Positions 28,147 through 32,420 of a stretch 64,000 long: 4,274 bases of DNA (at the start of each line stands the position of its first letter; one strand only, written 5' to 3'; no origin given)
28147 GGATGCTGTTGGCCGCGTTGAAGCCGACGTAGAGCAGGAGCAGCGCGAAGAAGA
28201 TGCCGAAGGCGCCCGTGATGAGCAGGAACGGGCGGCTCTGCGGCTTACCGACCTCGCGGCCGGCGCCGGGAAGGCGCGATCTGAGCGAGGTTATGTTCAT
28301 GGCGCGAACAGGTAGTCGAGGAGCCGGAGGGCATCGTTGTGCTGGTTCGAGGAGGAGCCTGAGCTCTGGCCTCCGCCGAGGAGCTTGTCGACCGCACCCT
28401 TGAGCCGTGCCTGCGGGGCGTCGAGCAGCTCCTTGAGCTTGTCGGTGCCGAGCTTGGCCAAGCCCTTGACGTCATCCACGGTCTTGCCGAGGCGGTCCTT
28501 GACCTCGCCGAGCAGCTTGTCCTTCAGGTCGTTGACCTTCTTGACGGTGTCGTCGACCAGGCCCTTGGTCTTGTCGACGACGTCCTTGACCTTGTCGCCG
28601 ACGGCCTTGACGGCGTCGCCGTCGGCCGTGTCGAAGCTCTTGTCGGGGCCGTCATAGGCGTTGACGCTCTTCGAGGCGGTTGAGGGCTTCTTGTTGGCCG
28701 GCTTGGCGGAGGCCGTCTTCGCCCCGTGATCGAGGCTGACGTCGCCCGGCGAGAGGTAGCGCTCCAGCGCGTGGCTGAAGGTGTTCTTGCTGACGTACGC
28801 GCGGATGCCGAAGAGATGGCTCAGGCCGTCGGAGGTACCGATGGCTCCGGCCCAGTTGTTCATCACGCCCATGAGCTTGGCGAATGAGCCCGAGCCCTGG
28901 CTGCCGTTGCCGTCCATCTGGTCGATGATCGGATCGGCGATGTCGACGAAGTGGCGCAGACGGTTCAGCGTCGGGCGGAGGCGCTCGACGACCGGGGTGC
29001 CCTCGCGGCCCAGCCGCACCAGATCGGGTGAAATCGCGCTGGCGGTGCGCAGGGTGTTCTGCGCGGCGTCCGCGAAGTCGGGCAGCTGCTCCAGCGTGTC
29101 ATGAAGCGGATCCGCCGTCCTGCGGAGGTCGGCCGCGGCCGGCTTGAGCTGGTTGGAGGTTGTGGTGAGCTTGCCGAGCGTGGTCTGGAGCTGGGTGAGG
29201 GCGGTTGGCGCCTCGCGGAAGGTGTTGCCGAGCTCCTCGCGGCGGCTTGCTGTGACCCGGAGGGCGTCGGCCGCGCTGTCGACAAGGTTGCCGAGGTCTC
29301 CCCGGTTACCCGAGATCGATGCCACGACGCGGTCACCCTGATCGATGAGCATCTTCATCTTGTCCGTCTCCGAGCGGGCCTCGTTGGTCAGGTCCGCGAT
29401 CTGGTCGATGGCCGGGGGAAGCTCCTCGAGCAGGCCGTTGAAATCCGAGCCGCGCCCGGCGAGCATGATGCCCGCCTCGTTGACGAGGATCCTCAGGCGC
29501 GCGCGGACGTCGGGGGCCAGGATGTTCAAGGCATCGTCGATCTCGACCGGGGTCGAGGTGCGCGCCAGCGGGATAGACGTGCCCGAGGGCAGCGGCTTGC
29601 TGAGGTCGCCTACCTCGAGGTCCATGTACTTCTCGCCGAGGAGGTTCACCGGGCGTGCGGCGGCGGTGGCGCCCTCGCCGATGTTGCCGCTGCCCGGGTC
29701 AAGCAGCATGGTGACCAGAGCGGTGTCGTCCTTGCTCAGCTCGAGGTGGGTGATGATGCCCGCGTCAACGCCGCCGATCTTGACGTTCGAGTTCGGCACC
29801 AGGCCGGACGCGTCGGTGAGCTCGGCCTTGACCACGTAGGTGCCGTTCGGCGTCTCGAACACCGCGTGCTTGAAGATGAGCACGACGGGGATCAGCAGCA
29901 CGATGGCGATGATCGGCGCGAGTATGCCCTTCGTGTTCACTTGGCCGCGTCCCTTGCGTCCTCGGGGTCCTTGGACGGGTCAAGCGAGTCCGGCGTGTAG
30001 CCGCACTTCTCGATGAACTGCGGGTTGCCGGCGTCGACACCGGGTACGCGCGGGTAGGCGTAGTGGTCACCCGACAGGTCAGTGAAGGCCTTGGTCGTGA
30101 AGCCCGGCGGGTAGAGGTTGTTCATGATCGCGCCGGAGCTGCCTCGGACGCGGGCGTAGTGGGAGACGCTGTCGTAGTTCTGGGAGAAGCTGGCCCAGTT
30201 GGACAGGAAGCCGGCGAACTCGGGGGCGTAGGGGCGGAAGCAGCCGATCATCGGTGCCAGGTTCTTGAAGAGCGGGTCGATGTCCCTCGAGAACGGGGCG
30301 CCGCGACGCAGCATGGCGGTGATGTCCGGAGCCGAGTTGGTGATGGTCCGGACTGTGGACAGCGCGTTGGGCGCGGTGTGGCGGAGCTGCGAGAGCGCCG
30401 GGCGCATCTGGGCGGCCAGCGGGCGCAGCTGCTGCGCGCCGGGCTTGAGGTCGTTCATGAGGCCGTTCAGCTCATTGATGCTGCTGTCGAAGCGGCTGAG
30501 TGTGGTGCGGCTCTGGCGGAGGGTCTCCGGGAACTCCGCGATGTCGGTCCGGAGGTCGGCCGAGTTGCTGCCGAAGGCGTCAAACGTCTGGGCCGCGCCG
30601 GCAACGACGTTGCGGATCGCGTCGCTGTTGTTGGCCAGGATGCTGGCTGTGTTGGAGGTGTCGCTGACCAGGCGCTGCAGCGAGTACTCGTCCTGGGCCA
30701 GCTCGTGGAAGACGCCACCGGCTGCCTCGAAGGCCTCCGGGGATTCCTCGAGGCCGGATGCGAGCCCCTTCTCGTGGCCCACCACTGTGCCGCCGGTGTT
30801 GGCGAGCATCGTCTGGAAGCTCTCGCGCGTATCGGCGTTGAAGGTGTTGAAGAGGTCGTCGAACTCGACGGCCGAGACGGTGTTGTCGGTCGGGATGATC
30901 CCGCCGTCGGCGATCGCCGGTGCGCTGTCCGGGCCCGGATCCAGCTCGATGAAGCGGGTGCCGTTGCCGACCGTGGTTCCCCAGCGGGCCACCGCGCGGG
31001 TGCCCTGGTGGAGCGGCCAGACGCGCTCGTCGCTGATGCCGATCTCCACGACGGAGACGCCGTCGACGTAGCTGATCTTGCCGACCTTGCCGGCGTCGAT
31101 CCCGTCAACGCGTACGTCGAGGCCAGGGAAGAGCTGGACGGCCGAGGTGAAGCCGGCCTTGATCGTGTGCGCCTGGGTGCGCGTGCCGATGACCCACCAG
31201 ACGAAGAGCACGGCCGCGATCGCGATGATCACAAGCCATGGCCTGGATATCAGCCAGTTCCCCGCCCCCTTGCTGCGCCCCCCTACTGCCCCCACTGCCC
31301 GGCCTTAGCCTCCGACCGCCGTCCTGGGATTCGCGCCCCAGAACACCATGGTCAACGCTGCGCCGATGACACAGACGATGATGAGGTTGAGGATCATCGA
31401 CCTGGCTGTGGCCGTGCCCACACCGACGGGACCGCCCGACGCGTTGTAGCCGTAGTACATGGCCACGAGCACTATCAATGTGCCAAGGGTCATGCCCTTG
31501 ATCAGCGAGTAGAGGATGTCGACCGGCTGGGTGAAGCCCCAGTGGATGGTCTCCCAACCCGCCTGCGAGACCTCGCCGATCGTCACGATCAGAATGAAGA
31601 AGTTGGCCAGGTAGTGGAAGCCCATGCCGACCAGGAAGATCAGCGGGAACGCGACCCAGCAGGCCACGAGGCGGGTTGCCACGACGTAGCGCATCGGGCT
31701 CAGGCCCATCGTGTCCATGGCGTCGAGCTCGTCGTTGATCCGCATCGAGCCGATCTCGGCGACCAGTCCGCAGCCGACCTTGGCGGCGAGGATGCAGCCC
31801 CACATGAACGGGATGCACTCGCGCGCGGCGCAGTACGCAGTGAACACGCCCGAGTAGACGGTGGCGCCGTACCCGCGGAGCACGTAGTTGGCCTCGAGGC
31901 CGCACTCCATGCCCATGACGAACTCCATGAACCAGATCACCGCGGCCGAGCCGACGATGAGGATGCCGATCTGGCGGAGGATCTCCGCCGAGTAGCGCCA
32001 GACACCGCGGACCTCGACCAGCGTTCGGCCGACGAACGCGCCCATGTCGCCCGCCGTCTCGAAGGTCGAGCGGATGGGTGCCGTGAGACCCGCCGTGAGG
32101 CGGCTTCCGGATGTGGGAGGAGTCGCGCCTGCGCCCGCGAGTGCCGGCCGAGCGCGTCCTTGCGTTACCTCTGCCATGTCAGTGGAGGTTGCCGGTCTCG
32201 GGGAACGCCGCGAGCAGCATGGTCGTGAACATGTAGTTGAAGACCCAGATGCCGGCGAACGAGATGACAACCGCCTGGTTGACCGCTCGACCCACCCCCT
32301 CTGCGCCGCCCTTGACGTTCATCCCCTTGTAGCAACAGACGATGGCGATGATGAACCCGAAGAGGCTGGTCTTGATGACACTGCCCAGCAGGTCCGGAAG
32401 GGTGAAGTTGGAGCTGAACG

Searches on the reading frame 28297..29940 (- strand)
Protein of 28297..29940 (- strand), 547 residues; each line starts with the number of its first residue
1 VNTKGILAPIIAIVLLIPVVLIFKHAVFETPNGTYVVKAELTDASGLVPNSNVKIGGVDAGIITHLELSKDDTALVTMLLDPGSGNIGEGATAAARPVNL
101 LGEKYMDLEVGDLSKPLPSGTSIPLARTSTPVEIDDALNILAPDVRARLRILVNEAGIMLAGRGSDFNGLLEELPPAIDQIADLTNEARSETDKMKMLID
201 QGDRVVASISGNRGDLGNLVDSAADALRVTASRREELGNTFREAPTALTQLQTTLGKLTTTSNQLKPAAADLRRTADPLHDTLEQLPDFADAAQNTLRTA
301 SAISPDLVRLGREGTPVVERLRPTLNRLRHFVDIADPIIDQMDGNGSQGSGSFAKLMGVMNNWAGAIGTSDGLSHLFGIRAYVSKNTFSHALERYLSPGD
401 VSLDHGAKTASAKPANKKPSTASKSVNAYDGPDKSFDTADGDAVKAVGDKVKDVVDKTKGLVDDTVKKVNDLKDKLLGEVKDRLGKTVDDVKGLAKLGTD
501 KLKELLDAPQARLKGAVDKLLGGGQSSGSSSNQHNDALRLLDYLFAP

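Call 7: search_protein_families(library=pfam, proteins=[window:28297-29940:-], max_evalue=0.001)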
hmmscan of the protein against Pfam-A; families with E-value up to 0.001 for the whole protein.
window:28297-29940:- (547 aa): 3 families
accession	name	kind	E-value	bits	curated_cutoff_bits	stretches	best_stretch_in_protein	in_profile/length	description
PF02470.25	MlaD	-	1.1e-12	48.4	25.1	1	34-110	2-80/81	MlaD protein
PF01442.23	Apolipoprotein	-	0.00014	22.1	90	0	443-520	111-188/190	Apolipoprotein A1/A4/E domain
PF20072.4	DUF6468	-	0.00054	20.5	26.9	0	250-321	7-68/76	Domain of unknown function (DUF6468)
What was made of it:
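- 23021..31295 (-): Six mce genes (mceA-F) carrying MlaD and Mce4_CUP1 domains. Call 7.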

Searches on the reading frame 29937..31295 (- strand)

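Call 7: search_protein_families(library=pfam, proteins=[window:29937-31295:-], max_evalue=0.001)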
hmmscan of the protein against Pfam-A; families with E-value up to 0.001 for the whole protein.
window:29937-31295:- (452 aa): 2 families
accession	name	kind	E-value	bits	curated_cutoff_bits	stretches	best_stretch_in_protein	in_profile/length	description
PF11887.13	Mce4_CUP1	-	5.2e-11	43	32.6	1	265-347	62-144/222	Cholesterol uptake porter CUP1 of Mce4, putative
PF02470.25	MlaD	-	5.4e-08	33.4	25.1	1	43-121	3-81/81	MlaD protein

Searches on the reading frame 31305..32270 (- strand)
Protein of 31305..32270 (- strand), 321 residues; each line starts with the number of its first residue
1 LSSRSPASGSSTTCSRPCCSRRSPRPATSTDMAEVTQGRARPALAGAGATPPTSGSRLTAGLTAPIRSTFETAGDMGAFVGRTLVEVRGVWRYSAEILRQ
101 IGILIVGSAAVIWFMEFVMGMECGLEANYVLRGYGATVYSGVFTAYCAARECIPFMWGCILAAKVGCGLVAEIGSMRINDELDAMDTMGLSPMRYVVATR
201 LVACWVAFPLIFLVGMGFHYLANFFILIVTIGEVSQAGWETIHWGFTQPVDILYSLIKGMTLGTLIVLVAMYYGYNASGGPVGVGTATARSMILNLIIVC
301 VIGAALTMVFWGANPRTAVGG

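Call 7: search_protein_families(library=pfam, proteins=[window:31305-32270:-], max_evalue=0.001)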
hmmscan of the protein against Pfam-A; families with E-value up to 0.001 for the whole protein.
window:31305-32270:- (321 aa): 1 family
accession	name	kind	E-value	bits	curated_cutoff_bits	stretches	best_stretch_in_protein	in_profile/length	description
PF02405.21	MlaE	-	4e-50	170.8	22.5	1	97-308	1-211/212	Permease MlaE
